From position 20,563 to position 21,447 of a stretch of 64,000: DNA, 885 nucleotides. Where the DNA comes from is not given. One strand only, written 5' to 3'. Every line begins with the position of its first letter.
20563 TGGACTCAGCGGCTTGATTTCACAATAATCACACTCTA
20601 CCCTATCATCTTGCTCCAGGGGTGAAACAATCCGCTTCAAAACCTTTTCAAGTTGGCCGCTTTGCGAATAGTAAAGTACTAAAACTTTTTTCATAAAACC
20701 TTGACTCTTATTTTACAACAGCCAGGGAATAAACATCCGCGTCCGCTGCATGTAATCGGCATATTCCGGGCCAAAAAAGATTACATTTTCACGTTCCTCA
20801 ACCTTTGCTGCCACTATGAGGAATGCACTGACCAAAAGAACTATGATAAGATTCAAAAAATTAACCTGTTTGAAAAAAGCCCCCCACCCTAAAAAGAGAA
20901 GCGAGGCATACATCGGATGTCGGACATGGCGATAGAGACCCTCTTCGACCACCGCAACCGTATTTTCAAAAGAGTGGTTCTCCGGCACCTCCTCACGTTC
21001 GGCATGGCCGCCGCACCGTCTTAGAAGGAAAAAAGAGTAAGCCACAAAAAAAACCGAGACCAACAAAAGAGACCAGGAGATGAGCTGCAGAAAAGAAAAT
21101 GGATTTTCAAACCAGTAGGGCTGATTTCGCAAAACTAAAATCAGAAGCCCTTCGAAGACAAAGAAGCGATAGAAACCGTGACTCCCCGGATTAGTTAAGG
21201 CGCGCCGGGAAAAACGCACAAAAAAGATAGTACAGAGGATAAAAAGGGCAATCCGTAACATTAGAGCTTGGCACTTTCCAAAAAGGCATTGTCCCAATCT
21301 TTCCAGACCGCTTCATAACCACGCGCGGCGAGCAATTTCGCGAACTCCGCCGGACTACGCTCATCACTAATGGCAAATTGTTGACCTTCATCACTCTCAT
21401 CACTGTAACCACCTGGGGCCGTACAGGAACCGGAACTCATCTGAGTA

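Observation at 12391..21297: Compact DarA/DarB-type (dialkylresorcinol-like) lipid biosynthetic cluster with its own KS/CLF pair, ACP, ABC exporter, BtrH-like protein and ICMT-like methyltransferase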

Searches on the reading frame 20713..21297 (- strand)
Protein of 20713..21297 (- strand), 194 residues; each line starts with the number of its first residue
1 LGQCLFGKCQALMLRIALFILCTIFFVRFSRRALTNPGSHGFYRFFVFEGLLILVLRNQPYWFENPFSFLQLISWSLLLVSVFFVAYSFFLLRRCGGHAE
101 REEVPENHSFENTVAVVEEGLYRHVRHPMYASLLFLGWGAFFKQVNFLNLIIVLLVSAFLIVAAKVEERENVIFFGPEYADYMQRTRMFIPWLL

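Call 3: search_protein_families(library=pfam, proteins=[window:20713-21297:-], max_evalue=0.01)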
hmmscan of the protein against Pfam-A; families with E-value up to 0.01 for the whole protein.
window:20713-21297:- (194 aa): 2 families
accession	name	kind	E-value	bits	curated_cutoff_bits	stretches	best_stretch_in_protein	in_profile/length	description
PF04191.18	PEMT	-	6.7e-06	26.9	25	1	112-169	38-96/105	Phospholipid methyltransferase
PF04140.19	ICMT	-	0.00021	22.1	24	1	113-169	32-91/95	Isoprenylcysteine carboxyl methyltransferase (ICMT) family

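Call 4: search_protein_families(library=ncbifam, proteins=[window:20713-21297:-], max_evalue=0.01)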
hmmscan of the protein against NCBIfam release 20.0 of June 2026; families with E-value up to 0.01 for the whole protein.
window:20713-21297:- (194 aa): 4 families
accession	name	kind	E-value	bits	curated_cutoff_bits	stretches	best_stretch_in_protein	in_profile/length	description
NF040696.1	isopcys_mtase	equivalog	8.8e-13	48.5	160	1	109-192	105-189/190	protein-S-isoprenylcysteine O-methyltransferase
NF045656.1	MeththiolMtaseMddA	equivalog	2.3e-12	46.7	270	1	64-191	119-238/238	methanethiol S-methyltransferase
TIGR04571.1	LmtA_Leptospira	exception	0.00074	19.3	325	1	103-193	75-166/252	lipid A Kdo2 1-phosphate O-methyltransferase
NF041554.1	SA1362_fam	subfamily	0.0073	16.4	42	1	63-98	21-56/70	SA1362 family protein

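Call 34: find_homologous_proteins(query=window:20713-21261:-)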
Query window:20713-21261:- (182 aa): 366 proteins with E <= 0.001 among 1761 candidates; the best 120 are listed.
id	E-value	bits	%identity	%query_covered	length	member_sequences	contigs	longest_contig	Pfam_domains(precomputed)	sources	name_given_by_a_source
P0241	6.4e-114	396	99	100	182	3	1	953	PF04191.19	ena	-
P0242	1.3e-88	314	77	100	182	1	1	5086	PF04191.19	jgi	jgi:protein-S-isoprenylcysteine O-methyltransferase Ste14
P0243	1.4e-87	311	76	100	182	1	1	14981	PF06966.18,PF04191.19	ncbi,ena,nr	ncbi:MAG: isoprenylcysteine carboxylmethyltransferase family protein [Deltaproteobacteria bacterium]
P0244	7.0e-87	308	76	100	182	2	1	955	PF06966.18,PF04191.19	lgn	-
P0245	2.6e-86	306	75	100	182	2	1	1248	PF04140.20,PF04191.19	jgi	-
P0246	6.1e-85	302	75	100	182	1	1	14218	PF06966.18,PF04191.19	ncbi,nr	ncbi:MAG: isoprenylcysteine carboxylmethyltransferase family protein [Pseudomonadota bacterium]|nr:i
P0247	1.9e-84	300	74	100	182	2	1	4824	PF04191.19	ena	-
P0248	6.4e-84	299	72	100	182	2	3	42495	PF04191.19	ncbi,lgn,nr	ncbi:MAG: isoprenylcysteine carboxylmethyltransferase family protein [Proteobacteria bacterium]|nr:i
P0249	1.7e-83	297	72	99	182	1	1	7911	PF04191.19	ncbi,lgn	-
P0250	7.6e-83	295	69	100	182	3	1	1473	PF04140.20,PF06966.18,PF04191.19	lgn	-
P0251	8.3e-83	295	71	100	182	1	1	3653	PF04140.20,PF06966.18,PF04191.19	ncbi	-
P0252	1.7e-82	294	71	100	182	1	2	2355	PF04191.19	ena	-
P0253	2.2e-82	294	73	100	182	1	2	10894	PF04191.19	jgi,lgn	-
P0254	3.4e-82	293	71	100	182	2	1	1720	PF06966.18,PF04191.19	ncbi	-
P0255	1.0e-81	291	69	100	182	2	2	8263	PF06966.18,PF04191.19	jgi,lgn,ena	-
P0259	9.3e-80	285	71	100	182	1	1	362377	PF04191.19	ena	-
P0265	8.9e-79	282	73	100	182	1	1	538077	PF04191.19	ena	-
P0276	2.8e-77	277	69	100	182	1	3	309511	PF06966.18,PF04191.19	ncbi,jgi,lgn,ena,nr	ncbi:MAG: DUF1295 domain-containing protein [Proteobacteria bacterium]|nr:DUF1295 domain-containing 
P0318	3.3e-74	267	66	100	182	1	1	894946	PF04191.19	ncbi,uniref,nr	ncbi:isoprenylcysteine carboxylmethyltransferase family protein [Desulfopila sp. IMCC35006]|uniref:m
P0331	2.6e-73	264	64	100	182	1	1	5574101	PF04191.19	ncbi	ncbi:methyltransferase family protein [Desulforhopalus sp. 52FAK]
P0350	4.0e-72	260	65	100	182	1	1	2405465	PF04191.19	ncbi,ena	-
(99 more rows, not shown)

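Call 35: find_encoding_contigs(protein=P0331, flank=10000, max_places=1)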
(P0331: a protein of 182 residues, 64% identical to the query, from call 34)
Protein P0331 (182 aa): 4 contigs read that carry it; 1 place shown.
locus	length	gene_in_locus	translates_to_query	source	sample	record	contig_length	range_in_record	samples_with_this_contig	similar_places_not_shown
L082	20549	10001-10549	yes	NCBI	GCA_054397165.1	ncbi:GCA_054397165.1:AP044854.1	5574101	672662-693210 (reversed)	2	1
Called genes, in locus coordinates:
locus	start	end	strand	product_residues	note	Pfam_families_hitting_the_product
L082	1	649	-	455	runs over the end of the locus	PF00501:AMP-binding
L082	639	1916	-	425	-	PF02310:B12-binding, PF04055:Radical_SAM (faint)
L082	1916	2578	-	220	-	-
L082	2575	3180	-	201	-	PF03548:LolA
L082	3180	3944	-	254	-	PF00106:adh_short, PF08659:KR, PF13561:adh_short_C2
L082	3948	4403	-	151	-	PF22817:ApeP-like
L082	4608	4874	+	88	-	PF00550:PP-binding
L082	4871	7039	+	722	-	PF00109:ketoacyl-synt, PF08545:ACP_syn_III (faint), PF02801:Ketoacyl-synt_C, PF00109:ketoacyl-synt (weak), PF13723:Ketoacyl-synt_2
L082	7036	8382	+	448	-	PF02310:B12-binding, PF04055:Radical_SAM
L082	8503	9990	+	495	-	PF00070:Pyr_redox (faint), PF00890:FAD_binding_2 (faint), PF01266:DAO (weak), PF01494:FAD_binding_3 (weak), PF03486:HI0933_like (faint), PF07992:Pyr_redox_2 (faint), PF13450:NAD_binding_8, PF01593:Amino_oxidase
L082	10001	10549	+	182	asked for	PF04191:PEMT (weak)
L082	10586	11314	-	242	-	PF00756:Esterase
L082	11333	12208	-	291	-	PF16811:TAtT (weak)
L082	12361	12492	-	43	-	-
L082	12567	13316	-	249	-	PF00142:Fer4_NifH (faint), PF01656:CbiA, PF02374:ArsA_ATPase (weak), PF06564:CBP_BcsQ, PF09140:MipZ, PF10609:ParA, PF13614:AAA_31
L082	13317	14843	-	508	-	PF05235:CHAD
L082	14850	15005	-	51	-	-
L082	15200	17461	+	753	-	PF13089:PP_kinase_N, PF02503:PP_kinase, PF17941:PP_kinase_C_1, PF13091:PLDc_2 (faint), PF13090:PP_kinase_C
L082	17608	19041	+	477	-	PF03364:Polyketide_cyc, PF01370:Epimerase, PF08338:DUF1731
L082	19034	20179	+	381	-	-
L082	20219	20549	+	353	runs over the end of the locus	PF00710:Asparaginase, PF17763:Asparaginase_C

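Call 36: find_encoding_contigs(protein=P0318, flank=10000, max_places=1)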
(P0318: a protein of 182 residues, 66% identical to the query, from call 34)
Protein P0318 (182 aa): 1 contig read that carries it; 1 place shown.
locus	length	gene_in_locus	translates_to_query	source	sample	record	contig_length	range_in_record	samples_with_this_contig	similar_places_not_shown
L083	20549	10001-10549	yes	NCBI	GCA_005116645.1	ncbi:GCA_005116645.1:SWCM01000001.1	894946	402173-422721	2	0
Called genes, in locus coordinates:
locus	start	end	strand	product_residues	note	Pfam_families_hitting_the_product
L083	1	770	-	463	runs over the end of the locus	PF00501:AMP-binding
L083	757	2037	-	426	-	PF02310:B12-binding (weak)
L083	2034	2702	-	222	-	-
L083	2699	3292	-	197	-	PF03548:LolA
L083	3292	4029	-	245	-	PF00106:adh_short, PF08659:KR, PF13561:adh_short_C2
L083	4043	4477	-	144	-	PF22817:ApeP-like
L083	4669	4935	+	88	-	PF00550:PP-binding (weak)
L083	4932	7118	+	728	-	PF00109:ketoacyl-synt, PF00108:Thiolase_N (weak), PF08545:ACP_syn_III (faint), PF02801:Ketoacyl-synt_C, PF13723:Ketoacyl-synt_2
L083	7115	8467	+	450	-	PF02310:B12-binding, PF04055:Radical_SAM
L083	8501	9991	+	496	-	PF00070:Pyr_redox (faint), PF00890:FAD_binding_2 (faint), PF01266:DAO, PF01494:FAD_binding_3 (faint), PF03486:HI0933_like (faint), PF07992:Pyr_redox_2 (faint), PF13450:NAD_binding_8, PF01593:Amino_oxidase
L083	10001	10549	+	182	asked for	PF04191:PEMT (weak)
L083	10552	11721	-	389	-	PF08541:ACP_syn_III_C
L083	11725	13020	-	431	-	PF02310:B12-binding, PF04055:Radical_SAM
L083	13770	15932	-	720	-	PF14827:dCache_3, PF00015:MCPsignal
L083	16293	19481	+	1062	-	PF25873:WHD_MalT, PF00486:Trans_reg_C (faint)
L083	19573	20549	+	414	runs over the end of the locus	PF03349:Toluene_X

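Call 37: find_encoding_contigs(protein=P0350, flank=10000, max_places=1)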
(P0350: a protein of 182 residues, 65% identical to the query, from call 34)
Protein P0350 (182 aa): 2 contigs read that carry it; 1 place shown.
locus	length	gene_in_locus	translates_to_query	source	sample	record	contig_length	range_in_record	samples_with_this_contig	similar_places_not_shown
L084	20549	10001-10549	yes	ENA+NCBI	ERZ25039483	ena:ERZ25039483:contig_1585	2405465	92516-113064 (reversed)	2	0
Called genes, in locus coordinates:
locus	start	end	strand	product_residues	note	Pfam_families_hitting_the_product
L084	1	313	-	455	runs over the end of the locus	PF00501:AMP-binding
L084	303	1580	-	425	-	PF02310:B12-binding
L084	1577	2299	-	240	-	-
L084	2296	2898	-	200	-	PF03548:LolA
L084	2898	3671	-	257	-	PF00106:adh_short, PF08659:KR, PF13561:adh_short_C2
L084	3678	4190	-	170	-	PF22817:ApeP-like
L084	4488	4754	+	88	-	PF00550:PP-binding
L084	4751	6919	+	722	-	PF00109:ketoacyl-synt, PF00108:Thiolase_N (weak), PF08545:ACP_syn_III (faint), PF02801:Ketoacyl-synt_C, PF13723:Ketoacyl-synt_2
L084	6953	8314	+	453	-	PF02310:B12-binding, PF04055:Radical_SAM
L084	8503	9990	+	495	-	PF00890:FAD_binding_2 (faint), PF01266:DAO (weak), PF01494:FAD_binding_3 (weak), PF13450:NAD_binding_8, PF01593:Amino_oxidase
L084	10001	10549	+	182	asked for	PF04191:PEMT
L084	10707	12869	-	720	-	PF14827:dCache_3, PF00015:MCPsignal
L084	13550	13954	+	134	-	-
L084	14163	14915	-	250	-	PF00142:Fer4_NifH (faint), PF01656:CbiA, PF02374:ArsA_ATPase (faint), PF06564:CBP_BcsQ, PF09140:MipZ, PF10609:ParA, PF13614:AAA_31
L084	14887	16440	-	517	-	PF05235:CHAD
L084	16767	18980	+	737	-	PF13089:PP_kinase_N, PF13091:PLDc_2 (faint), PF02503:PP_kinase, PF17941:PP_kinase_C_1, PF13090:PP_kinase_C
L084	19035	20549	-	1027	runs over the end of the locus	PF00873:ACR_tran, PF03176:MMPL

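Call 68: search_solved_structures(query=window:20713-21261:-, max_evalue=1, show_alignments=2)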
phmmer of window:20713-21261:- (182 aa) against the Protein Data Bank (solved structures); distinct sequences matched with E-value up to 1: 2.
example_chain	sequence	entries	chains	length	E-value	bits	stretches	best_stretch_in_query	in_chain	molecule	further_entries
8xku_G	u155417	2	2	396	9e-07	32.3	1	102-181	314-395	AtTam46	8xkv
4a2n_B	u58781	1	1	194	7.8e-06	29.3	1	103-179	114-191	ISOPRENYLCYSTEINE CARBOXYL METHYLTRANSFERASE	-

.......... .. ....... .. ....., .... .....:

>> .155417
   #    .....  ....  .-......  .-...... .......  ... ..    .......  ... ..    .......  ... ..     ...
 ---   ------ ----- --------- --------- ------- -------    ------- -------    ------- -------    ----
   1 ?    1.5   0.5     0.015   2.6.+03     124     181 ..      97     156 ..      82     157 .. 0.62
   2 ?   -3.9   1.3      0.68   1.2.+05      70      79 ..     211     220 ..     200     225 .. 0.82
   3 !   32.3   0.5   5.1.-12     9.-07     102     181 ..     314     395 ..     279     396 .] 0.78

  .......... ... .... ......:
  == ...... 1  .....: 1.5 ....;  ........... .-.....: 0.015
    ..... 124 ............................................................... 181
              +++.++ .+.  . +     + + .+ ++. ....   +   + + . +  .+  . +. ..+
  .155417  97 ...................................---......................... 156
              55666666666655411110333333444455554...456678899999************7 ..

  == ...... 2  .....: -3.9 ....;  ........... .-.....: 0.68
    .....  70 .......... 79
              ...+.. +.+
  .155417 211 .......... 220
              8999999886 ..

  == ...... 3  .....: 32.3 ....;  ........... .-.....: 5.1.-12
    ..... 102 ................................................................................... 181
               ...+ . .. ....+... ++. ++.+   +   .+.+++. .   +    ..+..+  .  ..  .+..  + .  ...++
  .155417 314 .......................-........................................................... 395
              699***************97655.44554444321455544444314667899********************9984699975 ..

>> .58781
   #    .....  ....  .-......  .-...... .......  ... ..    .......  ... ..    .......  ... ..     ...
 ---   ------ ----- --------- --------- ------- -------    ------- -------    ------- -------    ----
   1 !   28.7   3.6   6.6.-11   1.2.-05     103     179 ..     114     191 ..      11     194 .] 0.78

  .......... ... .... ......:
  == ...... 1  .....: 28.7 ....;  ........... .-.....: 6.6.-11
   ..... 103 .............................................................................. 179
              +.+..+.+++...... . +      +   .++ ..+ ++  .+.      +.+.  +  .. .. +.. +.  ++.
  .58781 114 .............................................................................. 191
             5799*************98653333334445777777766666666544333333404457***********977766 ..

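Call 74: find_encoding_contigs(protein=P0265, flank=10000, max_places=1)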
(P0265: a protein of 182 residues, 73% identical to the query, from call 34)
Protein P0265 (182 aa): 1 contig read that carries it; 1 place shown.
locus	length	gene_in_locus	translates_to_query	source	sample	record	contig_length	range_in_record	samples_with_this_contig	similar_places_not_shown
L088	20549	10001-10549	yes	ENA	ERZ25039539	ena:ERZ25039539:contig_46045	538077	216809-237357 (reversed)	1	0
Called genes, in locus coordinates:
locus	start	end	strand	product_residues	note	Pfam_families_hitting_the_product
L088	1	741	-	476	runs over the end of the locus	PF00501:AMP-binding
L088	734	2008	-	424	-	PF02310:B12-binding (weak)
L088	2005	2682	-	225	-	-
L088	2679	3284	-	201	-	PF03548:LolA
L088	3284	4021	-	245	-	PF00106:adh_short, PF08659:KR, PF13561:adh_short_C2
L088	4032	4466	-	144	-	PF22817:ApeP-like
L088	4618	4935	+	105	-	PF00550:PP-binding (weak)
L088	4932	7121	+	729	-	PF00109:ketoacyl-synt, PF00108:Thiolase_N (weak), PF08545:ACP_syn_III (faint), PF02801:Ketoacyl-synt_C, PF00109:ketoacyl-synt (weak), PF13723:Ketoacyl-synt_2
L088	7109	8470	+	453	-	PF02310:B12-binding, PF04055:Radical_SAM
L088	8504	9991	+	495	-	PF00070:Pyr_redox (faint), PF00890:FAD_binding_2 (faint), PF01266:DAO, PF01494:FAD_binding_3 (weak), PF07992:Pyr_redox_2 (faint), PF12831:FAD_oxidored (faint), PF13450:NAD_binding_8, PF01593:Amino_oxidase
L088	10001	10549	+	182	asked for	PF04191:PEMT (weak)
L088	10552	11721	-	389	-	PF08541:ACP_syn_III_C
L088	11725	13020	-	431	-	PF02310:B12-binding, PF04055:Radical_SAM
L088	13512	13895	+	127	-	-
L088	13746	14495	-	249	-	PF00142:Fer4_NifH (faint), PF01656:CbiA, PF02374:ArsA_ATPase (faint), PF06564:CBP_BcsQ, PF09140:MipZ, PF10609:ParA, PF13614:AAA_31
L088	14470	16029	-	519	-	PF05235:CHAD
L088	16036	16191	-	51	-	PF20605:Antitox_RHH (weak)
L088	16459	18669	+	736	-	PF13089:PP_kinase_N, PF13091:PLDc_2 (faint), PF02503:PP_kinase, PF17941:PP_kinase_C_1, PF13090:PP_kinase_C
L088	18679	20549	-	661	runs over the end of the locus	PF00005:ABC_tran, PF02463:SMC_N (faint), PF03193:RsgA_GTPase (faint), PF13555:AAA_29 (faint), PF13304:AAA_21 (faint), PF12848:ABC_tran_Xtn, PF00005:ABC_tran, PF16326:ABC_tran_CTD (weak)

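Call 75: find_encoding_contigs(protein=P0259, flank=10000, max_places=1)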
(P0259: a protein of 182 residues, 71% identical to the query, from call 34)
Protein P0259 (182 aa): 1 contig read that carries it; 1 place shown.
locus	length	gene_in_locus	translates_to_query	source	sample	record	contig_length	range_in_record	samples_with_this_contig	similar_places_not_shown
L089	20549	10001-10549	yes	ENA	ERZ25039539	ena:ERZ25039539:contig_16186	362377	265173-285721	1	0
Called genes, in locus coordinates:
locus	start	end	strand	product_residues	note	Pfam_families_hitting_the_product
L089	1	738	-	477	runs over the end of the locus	PF00501:AMP-binding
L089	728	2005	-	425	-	PF02310:B12-binding (weak)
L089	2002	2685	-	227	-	-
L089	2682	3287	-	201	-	PF03548:LolA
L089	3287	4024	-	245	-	PF00106:adh_short, PF08659:KR, PF13561:adh_short_C2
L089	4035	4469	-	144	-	PF22817:ApeP-like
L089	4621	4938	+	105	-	PF00550:PP-binding (weak)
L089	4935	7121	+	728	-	PF00109:ketoacyl-synt, PF00108:Thiolase_N (weak), PF08545:ACP_syn_III (faint), PF02801:Ketoacyl-synt_C, PF00109:ketoacyl-synt (weak), PF13723:Ketoacyl-synt_2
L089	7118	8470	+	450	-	PF02310:B12-binding, PF04055:Radical_SAM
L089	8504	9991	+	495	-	PF00070:Pyr_redox (faint), PF00890:FAD_binding_2 (faint), PF01266:DAO (weak), PF13450:NAD_binding_8, PF01593:Amino_oxidase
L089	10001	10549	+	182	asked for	PF04191:PEMT (weak)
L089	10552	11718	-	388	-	PF08541:ACP_syn_III_C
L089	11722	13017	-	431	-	PF02310:B12-binding, PF04055:Radical_SAM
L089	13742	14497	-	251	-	PF00142:Fer4_NifH (faint), PF01656:CbiA, PF02374:ArsA_ATPase (faint), PF06564:CBP_BcsQ, PF09140:MipZ, PF10609:ParA, PF13614:AAA_31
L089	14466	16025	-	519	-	PF05235:CHAD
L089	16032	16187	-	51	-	PF01402:RHH_1 (weak), PF20605:Antitox_RHH (weak)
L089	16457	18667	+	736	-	PF13089:PP_kinase_N, PF13091:PLDc_2 (faint), PF02503:PP_kinase, PF17941:PP_kinase_C_1, PF13090:PP_kinase_C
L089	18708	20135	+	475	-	PF01370:Epimerase, PF08338:DUF1731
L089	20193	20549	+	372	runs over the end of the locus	-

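Call 76: find_encoding_contigs(protein=P0276, flank=10000, max_places=1)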
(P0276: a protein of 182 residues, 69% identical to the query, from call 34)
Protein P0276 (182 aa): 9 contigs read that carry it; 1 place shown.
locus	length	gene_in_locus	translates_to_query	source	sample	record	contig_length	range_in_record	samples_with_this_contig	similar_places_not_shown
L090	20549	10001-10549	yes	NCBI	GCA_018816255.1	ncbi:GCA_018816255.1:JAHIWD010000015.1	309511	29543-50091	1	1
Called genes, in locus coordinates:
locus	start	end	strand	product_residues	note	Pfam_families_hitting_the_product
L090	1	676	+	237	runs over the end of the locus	PF00535:Glycos_transf_2, PF13641:Glyco_tranf_2_3 (faint)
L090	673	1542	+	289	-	PF03279:Lip_A_acyltrans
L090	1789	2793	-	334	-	PF07885:Ion_trans_2, PF02254:TrkA_N, PF06241:Castor_Poll_mid (weak), PF02080:TrkA_C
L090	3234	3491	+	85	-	PF00550:PP-binding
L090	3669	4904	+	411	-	PF00109:ketoacyl-synt, PF02801:Ketoacyl-synt_C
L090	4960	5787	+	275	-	PF01553:Acyltransferase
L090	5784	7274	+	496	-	PF02310:B12-binding, PF04055:Radical_SAM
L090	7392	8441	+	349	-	PF04055:Radical_SAM, PF13186:SPASM (weak)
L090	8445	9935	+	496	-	PF00070:Pyr_redox (faint), PF00890:FAD_binding_2 (weak), PF01266:DAO (weak), PF01494:FAD_binding_3 (faint), PF07992:Pyr_redox_2 (faint), PF13450:NAD_binding_8, PF01593:Amino_oxidase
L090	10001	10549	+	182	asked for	PF06966:DUF1295 (weak), PF04191:PEMT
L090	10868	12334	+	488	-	PF02743:dCache_1 (weak), PF03924:CHASE (weak), PF08448:PAS_4 (weak), PF13426:PAS_9 (faint)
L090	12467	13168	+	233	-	-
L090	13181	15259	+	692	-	PF17149:CHASE5, PF00512:HisKA, PF02518:HATPase_c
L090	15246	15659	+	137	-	PF00072:Response_reg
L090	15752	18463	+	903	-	PF00072:Response_reg, PF13426:PAS_9, PF00989:PAS, PF08448:PAS_4, PF13426:PAS_9, PF00512:HisKA, PF02518:HATPase_c, PF00072:Response_reg, +3 more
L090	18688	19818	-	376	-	PF00072:Response_reg, PF13487:HD_5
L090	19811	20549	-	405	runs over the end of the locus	PF00072:Response_reg, PF08668:HDOD, PF01966:HD (weak)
